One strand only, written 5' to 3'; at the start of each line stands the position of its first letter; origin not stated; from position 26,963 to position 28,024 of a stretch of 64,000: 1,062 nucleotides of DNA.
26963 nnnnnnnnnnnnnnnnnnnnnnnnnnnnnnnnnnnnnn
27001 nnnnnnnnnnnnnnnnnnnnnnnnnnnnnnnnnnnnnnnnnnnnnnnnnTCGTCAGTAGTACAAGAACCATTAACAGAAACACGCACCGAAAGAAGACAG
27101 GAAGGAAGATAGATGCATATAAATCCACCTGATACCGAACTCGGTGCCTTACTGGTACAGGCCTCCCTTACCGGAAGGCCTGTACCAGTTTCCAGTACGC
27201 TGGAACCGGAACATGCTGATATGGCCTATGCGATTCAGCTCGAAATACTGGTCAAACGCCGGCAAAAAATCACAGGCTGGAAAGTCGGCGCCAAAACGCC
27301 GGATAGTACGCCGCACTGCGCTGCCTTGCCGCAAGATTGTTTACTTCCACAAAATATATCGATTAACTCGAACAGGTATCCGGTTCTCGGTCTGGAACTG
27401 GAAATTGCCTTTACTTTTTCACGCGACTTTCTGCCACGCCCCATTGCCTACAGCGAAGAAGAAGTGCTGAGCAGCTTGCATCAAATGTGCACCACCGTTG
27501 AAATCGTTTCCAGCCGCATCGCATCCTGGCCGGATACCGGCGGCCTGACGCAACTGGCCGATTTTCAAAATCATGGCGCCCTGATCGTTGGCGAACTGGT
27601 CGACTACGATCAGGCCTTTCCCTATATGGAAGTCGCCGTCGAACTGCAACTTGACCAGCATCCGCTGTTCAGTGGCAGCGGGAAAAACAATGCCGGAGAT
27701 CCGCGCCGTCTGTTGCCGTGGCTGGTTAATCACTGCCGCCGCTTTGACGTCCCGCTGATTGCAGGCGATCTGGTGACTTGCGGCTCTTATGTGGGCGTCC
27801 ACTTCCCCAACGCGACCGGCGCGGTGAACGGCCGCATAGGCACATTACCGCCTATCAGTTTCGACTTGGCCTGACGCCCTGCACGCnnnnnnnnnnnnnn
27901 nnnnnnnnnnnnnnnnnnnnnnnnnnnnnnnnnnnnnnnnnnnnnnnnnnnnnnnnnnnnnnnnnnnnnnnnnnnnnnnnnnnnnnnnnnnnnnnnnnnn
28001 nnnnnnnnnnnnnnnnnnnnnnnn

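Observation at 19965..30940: Co-regulated, apparently uncharacterised hydroxy-acid/glyoxylate catabolic system: TTT importer, FAD/Fe-S oxidoreductase, class-V aminotransferase, fold-III aldolase and FAH-family enzyme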

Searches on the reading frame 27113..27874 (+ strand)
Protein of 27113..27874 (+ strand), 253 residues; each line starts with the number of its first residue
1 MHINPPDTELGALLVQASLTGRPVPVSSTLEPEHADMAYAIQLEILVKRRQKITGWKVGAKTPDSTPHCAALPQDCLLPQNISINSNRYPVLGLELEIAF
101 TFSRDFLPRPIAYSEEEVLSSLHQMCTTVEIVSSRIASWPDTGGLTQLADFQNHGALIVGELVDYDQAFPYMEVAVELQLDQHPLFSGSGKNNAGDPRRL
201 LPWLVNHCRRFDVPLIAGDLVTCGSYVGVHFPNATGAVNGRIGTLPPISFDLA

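Call 3: search_protein_families(library=pfam, proteins=[window:27113-27874:+])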
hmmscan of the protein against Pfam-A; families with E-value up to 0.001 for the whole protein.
window:27113-27874:+ (253 aa): 0 families

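Call 4: search_protein_families(library=ncbifam, proteins=[window:27113-27874:+])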
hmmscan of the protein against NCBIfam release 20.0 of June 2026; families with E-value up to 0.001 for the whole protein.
window:27113-27874:+ (253 aa): 3 families
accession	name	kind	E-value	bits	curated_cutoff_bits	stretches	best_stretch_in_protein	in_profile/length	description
TIGR03220.1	catechol_dmpE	equivalog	8e-13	48.4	408.8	1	9-230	4-233/255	2-oxopent-4-enoate hydratase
NF008461.0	PRK11342.1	equivalog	9e-12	44.8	350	1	10-226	9-233/269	2-keto-4-pentenoate hydratase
TIGR02312.1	HpaH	equivalog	1.6e-06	27.9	351.5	1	36-228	37-242/267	2-oxo-hept-4-ene-1,7-dioate hydratase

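Call 15: search_solved_structures(query=window:27113-27874:+, max_evalue=0.001)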
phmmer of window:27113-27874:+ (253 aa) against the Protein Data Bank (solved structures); distinct sequences matched with E-value up to 0.001: 3.
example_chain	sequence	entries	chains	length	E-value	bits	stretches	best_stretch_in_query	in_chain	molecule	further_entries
1sv6_A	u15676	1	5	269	4.8e-09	39.2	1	13-227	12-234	2-keto-4-pentenoate hydratase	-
2wqt_A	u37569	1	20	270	4.8e-09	39.2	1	13-227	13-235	2-KETO-4-PENTENOATE HYDRATASE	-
8ih6_A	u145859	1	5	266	4.9e-06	29.3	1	7-229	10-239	2-oxopent-4-enoate hydratase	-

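Call 38: search_dna_similar(query=window:27113-27874:+, collection=plasmids, mode=protein, max_rows=15)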
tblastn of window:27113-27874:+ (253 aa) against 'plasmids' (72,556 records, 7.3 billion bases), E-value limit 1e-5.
Records with a match: 230; places in all: 252; records where one place covers at least 80% of the query: 182.
Best place of each record, by identity: <60% 230.
By first word of the organism name: Pseudosulfitobacter 38; Rhodococcus 18; Burkholderia 14; Sphingobium 14; Sinorhizobium 14; Novosphingobium 14; Azospirillum 13; Pseudomonas 13; Streptomyces 13; Caballeronia 12; and 35 more.
By predicted mobility (MOB-suite, as given by PLSDB): non-mobilizable 110; conjugative 85; mobilizable 35.
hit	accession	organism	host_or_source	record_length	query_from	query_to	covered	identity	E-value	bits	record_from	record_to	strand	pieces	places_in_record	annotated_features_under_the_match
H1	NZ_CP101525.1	Burkholderia arboris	mixed culture,soil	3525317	30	253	89%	47.6%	2e-62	218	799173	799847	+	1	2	none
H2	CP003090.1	Burkholderia sp. YI23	-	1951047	31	253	88%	43.5%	1e-50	184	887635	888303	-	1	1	Hydratase/decarboxylase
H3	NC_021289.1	Caballeronia insecticola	-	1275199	31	253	88%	43.5%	1e-49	181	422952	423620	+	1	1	none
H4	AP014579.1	Burkholderia sp. RPE67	Riptortus pedestris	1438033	31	253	88%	43.0%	7e-50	182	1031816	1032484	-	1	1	hydratase/decarboxylase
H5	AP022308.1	Burkholderia sp. SFA1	-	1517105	31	253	88%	43.0%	3e-49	180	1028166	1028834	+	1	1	hydratase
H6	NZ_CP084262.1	Caballeronia sp. SL2Y3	Jalysus wickhami,Cell culture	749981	31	250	87%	40.2%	6e-47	173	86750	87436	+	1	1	2-keto-4-pentenoate hydratase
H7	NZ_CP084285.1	Caballeronia zhejiangensis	Anasa tristis,Cell culture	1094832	53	253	79%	43.8%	5e-45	168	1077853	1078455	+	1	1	none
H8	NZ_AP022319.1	Burkholderia sp. THE68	Togo hemipterus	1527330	50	253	81%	43.1%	4e-46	171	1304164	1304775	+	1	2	none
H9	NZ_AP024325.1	Caballeronia sp. NK8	-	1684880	50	253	81%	42.6%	7e-45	167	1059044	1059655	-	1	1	none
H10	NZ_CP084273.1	Caballeronia grimmiae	Leptoglossus zonatus,Cell culture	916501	29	248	87%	39.4%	4e-47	174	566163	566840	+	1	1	2-keto-4-pentenoate hydratase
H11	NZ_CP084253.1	Caballeronia sp. Sq4a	Anasa tristis,Cell culture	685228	31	250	87%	39.3%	3e-45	168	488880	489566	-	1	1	2-keto-4-pentenoate hydratase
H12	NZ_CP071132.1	Caballeronia sp. M1242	Homo sapiens,ETA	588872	31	250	87%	39.3%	9e-45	167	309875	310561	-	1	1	2-keto-4-pentenoate hydratase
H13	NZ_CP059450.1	Azospirillum brasilense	Prokaryotes,soil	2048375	24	244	87%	37.8%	2e-30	125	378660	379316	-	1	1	none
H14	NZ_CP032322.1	Azospirillum argentinense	soil sample,Agricultural field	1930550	24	244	87%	37.8%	2e-29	123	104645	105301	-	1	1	record has no annotation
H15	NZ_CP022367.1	Azospirillum sp. TSH58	single cell,paddy soils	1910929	24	244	87%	37.5%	8e-31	127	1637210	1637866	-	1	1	record has no annotation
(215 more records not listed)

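Call 39: get_annotated_region(hit=H2, flank=11000)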
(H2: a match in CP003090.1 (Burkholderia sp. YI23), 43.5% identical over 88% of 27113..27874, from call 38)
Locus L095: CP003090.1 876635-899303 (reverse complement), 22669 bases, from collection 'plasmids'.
description: Burkholderia sp. YI23 plasmid byi_1p, complete sequence
organism: Burkholderia sp. YI23 (NCBI taxid 1097668)
taxonomy: Bacteria; Pseudomonadota; Betaproteobacteria; Burkholderiales; Burkholderiaceae; Burkholderia; Burkholderia sp. YI23
host: -; source: -; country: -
typing (MOB-suite, as given by PLSDB): conjugative; relaxase MOBF,MOBP; mating-pair formation MPF_T
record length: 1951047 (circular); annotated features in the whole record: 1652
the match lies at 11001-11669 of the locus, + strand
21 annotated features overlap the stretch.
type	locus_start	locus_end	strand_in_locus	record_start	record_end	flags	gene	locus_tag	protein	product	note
CDS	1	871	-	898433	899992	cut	-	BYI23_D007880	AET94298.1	phospholipase D/transphosphatidylase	-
CDS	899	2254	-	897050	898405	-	-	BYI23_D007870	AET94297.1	putative TRAP-type uncharacterized transport system, periplasmic component protein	-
CDS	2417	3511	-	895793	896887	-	-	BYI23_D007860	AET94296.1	conserved hypothetical protein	-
CDS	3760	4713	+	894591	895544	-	-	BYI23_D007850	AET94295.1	D-isomer specific 2-hydroxyacid dehydrogenase NAD-binding protein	-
CDS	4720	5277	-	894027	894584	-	-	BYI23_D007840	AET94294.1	putative transcriptional regulator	-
CDS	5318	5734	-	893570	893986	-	-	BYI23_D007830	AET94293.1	hypothetical protein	-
CDS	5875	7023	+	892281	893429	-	-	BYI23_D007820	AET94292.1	NHL repeat containing protein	-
CDS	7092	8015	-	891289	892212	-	alkA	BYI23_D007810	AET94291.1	AlkA domain protein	-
CDS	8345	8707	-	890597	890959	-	-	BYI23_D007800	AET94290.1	hypothetical protein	-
CDS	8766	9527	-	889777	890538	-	gntR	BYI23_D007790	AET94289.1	GntR domain-containing protein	-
CDS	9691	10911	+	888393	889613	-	-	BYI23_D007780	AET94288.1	Serine--glyoxylate transaminase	-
CDS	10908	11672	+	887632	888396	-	-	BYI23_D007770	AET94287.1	Hydratase/decarboxylase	-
CDS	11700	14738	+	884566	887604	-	-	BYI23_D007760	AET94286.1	D-lactate dehydrogenase (cytochrome)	-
CDS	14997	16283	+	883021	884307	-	-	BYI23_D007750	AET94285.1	major facilitator transporter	-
CDS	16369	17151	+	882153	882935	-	-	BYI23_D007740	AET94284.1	enoyl-CoA hydratase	-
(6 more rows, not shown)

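Call 40: get_annotated_region(hit=H1, flank=9000)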
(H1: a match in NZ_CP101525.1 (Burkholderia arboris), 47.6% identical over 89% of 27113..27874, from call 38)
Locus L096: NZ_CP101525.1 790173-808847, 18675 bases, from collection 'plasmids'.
description: Burkholderia arboris strain MEC_B345 plasmid pla_1, complete sequence
organism: Burkholderia arboris (NCBI taxid 488730)
taxonomy: Bacteria; Pseudomonadota; Betaproteobacteria; Burkholderiales; Burkholderiaceae; Burkholderia; Burkholderia arboris
host: -; source: mixed culture,soil; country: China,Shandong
typing (MOB-suite, as given by PLSDB): non-mobilizable
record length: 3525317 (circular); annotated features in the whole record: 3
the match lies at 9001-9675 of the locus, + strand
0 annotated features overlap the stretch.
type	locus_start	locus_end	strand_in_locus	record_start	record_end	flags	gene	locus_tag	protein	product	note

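Call 56: find_homologous_proteins(query=window:27113-27874:+, max_evalue=1e-20)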
Query window:27113-27874:+ (253 aa): 638 proteins with E <= 1e-20 among 1475 candidates; the best 120 are listed.
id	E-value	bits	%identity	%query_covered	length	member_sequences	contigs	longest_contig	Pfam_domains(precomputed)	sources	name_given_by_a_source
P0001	3.0e-169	579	100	100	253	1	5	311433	-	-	-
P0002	7.0e-86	306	57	97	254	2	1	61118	-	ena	-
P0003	1.7e-84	301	55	98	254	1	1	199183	-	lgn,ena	-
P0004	5.9e-84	299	56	98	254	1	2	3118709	-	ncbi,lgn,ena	-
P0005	1.1e-83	299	56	97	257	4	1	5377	PF01557.24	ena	-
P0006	1.6e-83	298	56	98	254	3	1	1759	-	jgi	jgi:2-keto-4-pentenoate hydratase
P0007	2.0e-81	291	56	98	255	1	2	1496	-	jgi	jgi:2-keto-4-pentenoate hydratase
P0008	4.1e-81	290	54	97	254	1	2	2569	-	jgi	jgi:2-keto-4-pentenoate hydratase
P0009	5.4e-81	290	53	97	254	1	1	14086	-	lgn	-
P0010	8.1e-81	289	54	97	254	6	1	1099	-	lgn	-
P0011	2.6e-80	288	53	95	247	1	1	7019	-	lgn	-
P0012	5.4e-80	286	54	100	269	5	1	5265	PF01557.24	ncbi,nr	ncbi:MAG TPA: fumarylacetoacetate hydrolase family protein [Janthinobacterium sp.]|nr:fumarylacetoac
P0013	6.9e-80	286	55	98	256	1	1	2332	-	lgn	-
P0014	4.9e-79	283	52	96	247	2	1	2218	-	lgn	-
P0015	3.0e-78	281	52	95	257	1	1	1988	-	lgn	-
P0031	8.2e-65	237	48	98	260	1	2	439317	PF01557.24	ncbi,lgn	ncbi:MAG: fumarylacetoacetate hydrolase family protein [Pseudomonadota bacterium]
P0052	1.5e-60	223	49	91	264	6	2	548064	PF01557.24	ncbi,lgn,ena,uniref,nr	ncbi:2-keto-4-pentenoate hydratase [Glaciimonas sp. Gout2]|uniref:fumarylacetoacetate hydrolase fami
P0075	5.7e-58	214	44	98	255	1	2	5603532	-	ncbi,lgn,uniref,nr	ncbi:2-keto-4-pentenoate hydratase [Collimonas arenae]|uniref:2-keto-4-pentenoate hydratase n=1 Tax=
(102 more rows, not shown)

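Call 57: find_encoding_contigs(protein=P0075, flank=10000, max_places=1)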
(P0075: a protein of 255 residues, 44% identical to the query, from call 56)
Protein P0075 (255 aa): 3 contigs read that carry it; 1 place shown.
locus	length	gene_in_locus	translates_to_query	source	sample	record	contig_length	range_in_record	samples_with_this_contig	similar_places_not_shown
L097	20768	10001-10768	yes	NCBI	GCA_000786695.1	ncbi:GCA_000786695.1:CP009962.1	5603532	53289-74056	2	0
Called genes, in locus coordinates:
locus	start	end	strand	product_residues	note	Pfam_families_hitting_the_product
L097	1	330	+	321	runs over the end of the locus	PF00291:PALP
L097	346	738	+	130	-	PF01042:Ribonuc_L-PSP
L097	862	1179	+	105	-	-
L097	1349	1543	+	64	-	-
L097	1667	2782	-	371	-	-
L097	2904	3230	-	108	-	-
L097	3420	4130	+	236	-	PF12146:Hydrolase_4, PF12697:Abhydrolase_6, PF20408:Abhydrolase_11 (weak)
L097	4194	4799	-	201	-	PF02798:GST_N, PF13409:GST_N_2, PF13417:GST_N_3, PF13410:GST_C_2, PF00043:GST_C, PF14497:GST_C_3 (weak)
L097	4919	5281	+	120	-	PF01638:HxlR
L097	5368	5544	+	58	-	-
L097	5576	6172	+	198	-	PF13580:SIS_2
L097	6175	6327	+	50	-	-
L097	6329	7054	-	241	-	PF00392:GntR, PF07729:FCD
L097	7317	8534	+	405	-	PF00266:Aminotran_5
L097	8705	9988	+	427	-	PF00083:Sugar_tr, PF01306:LacY_symp (weak), PF07690:MFS_1, PF05631:MFS_5 (faint), PF07690:MFS_1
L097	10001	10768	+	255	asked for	-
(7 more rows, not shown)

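Call 58: find_encoding_contigs(protein=P0031, flank=10000, max_places=1)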
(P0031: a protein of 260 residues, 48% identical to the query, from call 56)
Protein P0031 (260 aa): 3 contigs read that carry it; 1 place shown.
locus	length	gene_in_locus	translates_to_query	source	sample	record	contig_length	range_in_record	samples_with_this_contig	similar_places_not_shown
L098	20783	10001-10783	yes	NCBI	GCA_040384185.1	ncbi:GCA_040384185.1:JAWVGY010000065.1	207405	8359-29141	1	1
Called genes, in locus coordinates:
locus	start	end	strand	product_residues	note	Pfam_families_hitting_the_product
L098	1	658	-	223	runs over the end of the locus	PF02798:GST_N, PF13409:GST_N_2, PF13417:GST_N_3, PF00043:GST_C, PF14497:GST_C_3 (weak), PF13410:GST_C_2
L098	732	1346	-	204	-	PF00440:TetR_N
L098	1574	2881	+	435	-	PF07690:MFS_1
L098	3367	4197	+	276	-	PF00497:SBP_bac_3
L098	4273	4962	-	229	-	PF02525:Flavodoxin_2, PF03358:FMN_red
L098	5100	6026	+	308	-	PF00126:HTH_1, PF03466:LysR_substrate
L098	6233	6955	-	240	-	PF00392:GntR, PF07729:FCD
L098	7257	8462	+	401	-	PF00266:Aminotran_5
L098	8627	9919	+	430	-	PF00083:Sugar_tr, PF01306:LacY_symp (weak), PF05977:MFS_3 (faint), PF07690:MFS_1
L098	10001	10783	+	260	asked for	PF01557:FAA_hydrolase (weak)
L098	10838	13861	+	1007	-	PF01565:FAD_binding_4, PF02913:FAD-oxidase_C, PF13183:Fer4_8, PF13534:Fer4_17, PF02754:CCG (faint)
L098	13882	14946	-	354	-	PF00165:HTH_AraC (faint), PF01965:DJ-1_PfpI, PF12833:HTH_18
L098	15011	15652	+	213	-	PF00857:Isochorismatase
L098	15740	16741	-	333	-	PF08240:ADH_N, PF00107:ADH_zinc_N, PF13602:ADH_zinc_N_2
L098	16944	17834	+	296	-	PF00126:HTH_1, PF03466:LysR_substrate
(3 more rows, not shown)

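Call 59: find_encoding_contigs(protein=P0052, flank=10000, max_places=1)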
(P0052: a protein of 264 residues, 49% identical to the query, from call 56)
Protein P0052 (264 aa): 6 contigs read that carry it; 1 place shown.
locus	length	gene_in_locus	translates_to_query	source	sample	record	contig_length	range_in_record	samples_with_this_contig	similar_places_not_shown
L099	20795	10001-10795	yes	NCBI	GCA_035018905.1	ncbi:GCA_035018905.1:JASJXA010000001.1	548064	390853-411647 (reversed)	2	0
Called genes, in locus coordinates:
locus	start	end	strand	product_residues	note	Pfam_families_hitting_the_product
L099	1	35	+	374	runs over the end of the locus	-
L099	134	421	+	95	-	PF01355:HIPIP (weak)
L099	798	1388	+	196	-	PF05433:Rick_17kDa_Anti (weak)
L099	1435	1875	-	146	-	-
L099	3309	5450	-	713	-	PF18416:GbpA_2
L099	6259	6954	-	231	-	PF00392:GntR, PF07729:FCD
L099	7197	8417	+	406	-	PF00266:Aminotran_5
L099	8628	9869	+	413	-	PF00083:Sugar_tr, PF01306:LacY_symp (weak), PF07690:MFS_1, PF05631:MFS_5 (weak), PF07690:MFS_1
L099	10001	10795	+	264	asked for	PF01557:FAA_hydrolase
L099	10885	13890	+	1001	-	PF01565:FAD_binding_4, PF02913:FAD-oxidase_C, PF13183:Fer4_8, PF13534:Fer4_17, PF02754:CCG (faint)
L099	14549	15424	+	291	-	-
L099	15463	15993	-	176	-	PF00857:Isochorismatase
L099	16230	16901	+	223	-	PF02798:GST_N, PF13417:GST_N_3, PF13409:GST_N_2, PF13410:GST_C_2 (weak), PF00043:GST_C (weak)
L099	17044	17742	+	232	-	PF01177:Asp_Glu_race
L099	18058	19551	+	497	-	PF10423:AMNp_N, PF01048:PNP_UDP_1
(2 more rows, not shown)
